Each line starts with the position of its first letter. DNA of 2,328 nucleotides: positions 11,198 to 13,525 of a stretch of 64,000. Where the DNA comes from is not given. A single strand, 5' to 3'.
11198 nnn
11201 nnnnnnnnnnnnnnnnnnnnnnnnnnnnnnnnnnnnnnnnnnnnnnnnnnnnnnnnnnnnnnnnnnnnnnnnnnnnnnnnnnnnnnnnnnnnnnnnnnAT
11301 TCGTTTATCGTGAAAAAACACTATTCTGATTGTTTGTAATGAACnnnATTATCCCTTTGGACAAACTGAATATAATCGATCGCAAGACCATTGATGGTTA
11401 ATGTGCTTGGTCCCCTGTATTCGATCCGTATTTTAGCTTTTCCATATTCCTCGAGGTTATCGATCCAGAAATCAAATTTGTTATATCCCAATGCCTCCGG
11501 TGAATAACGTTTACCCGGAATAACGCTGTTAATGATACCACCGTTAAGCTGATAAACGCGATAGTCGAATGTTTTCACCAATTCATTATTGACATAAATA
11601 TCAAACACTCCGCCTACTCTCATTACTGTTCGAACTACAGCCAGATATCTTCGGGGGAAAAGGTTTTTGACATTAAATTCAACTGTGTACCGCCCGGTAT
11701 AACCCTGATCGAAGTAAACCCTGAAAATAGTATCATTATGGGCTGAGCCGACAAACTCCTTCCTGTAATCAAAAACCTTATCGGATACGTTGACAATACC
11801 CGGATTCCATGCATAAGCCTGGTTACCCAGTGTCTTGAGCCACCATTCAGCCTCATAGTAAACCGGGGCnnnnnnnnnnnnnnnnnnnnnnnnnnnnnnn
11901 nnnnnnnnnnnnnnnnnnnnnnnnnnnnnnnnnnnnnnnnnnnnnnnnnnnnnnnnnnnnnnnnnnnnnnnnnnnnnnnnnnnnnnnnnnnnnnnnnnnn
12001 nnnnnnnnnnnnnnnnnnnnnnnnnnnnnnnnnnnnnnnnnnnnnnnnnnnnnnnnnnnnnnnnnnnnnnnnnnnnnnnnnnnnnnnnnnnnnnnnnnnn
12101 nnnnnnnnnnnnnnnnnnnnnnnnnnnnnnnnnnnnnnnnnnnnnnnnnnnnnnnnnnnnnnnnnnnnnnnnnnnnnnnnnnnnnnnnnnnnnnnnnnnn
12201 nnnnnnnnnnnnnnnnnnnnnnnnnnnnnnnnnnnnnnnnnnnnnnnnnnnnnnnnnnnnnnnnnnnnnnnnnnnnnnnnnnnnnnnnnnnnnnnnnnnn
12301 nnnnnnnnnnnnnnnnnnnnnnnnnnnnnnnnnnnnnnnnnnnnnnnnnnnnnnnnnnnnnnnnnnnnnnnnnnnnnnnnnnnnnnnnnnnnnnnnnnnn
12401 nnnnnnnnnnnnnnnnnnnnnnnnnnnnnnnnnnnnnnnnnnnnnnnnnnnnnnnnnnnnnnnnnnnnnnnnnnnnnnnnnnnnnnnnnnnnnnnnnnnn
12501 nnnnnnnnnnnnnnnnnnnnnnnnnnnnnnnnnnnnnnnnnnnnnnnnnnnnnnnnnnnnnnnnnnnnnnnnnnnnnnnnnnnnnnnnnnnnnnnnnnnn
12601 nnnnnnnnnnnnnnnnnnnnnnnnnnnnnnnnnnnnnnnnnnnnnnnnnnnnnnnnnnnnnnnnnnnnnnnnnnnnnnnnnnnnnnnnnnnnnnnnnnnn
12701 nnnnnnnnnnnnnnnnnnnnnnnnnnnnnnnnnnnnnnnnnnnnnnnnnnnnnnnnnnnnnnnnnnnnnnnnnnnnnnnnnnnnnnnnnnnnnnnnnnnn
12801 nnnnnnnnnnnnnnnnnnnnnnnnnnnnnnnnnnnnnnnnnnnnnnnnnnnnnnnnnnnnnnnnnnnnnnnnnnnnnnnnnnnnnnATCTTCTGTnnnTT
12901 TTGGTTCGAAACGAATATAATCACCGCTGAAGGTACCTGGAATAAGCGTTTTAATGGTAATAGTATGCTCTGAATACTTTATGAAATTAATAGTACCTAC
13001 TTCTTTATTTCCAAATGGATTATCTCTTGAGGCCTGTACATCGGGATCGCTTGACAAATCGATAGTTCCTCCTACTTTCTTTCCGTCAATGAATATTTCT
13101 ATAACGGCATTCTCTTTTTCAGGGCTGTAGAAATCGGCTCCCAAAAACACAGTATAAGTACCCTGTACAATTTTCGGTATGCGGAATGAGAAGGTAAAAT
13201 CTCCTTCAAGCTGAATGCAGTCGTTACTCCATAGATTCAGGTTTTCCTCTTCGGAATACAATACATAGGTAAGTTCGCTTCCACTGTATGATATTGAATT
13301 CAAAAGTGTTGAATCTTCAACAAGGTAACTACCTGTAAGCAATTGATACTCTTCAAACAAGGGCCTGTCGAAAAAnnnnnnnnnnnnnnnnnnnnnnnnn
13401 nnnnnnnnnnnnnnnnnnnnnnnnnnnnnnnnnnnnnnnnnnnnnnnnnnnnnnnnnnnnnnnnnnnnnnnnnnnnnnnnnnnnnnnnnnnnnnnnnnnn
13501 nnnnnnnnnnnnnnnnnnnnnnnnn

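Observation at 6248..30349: Hybrid PUL/T9SS glycan locus with non-canonical composition: 2 SusC/D pairs, 3 fasciclin lipoproteins, an LTD giant protein and 3 endo-acting GH domains, but no regulator and no exo-enzymes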

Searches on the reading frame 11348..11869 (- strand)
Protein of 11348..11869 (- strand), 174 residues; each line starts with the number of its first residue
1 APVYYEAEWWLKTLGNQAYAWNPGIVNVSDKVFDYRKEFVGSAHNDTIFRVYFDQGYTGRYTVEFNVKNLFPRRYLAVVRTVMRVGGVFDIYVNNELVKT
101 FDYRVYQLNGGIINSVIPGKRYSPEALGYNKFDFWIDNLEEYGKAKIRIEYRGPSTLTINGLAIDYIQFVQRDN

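Call 74: search_protein_families(library=pfam, proteins=[window:11348-11869:-], max_evalue=5)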
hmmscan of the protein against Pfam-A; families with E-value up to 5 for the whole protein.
seq(174 aa): 1 family
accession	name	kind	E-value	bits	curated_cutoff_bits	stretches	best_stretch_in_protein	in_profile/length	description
PF10262.15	Rdx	-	0.058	14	22.6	1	71-98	27-53/74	Rdx family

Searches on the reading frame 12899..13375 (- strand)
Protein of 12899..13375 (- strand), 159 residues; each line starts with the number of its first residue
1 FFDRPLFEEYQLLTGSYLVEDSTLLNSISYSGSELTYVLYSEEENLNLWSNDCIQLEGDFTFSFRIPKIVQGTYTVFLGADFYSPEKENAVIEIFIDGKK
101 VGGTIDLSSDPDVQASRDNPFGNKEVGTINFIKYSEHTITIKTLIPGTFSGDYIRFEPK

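Call 74: search_protein_families(library=pfam, proteins=[window:12899-13375:-], max_evalue=5)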
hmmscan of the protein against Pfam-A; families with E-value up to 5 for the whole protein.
seq(159 aa): 1 family
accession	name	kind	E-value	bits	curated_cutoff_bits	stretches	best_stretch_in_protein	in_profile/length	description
PF14686.12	fn3_3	-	0.25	11.6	24.4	1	63-78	36-51/75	Polysaccharide lyase family 4, domain II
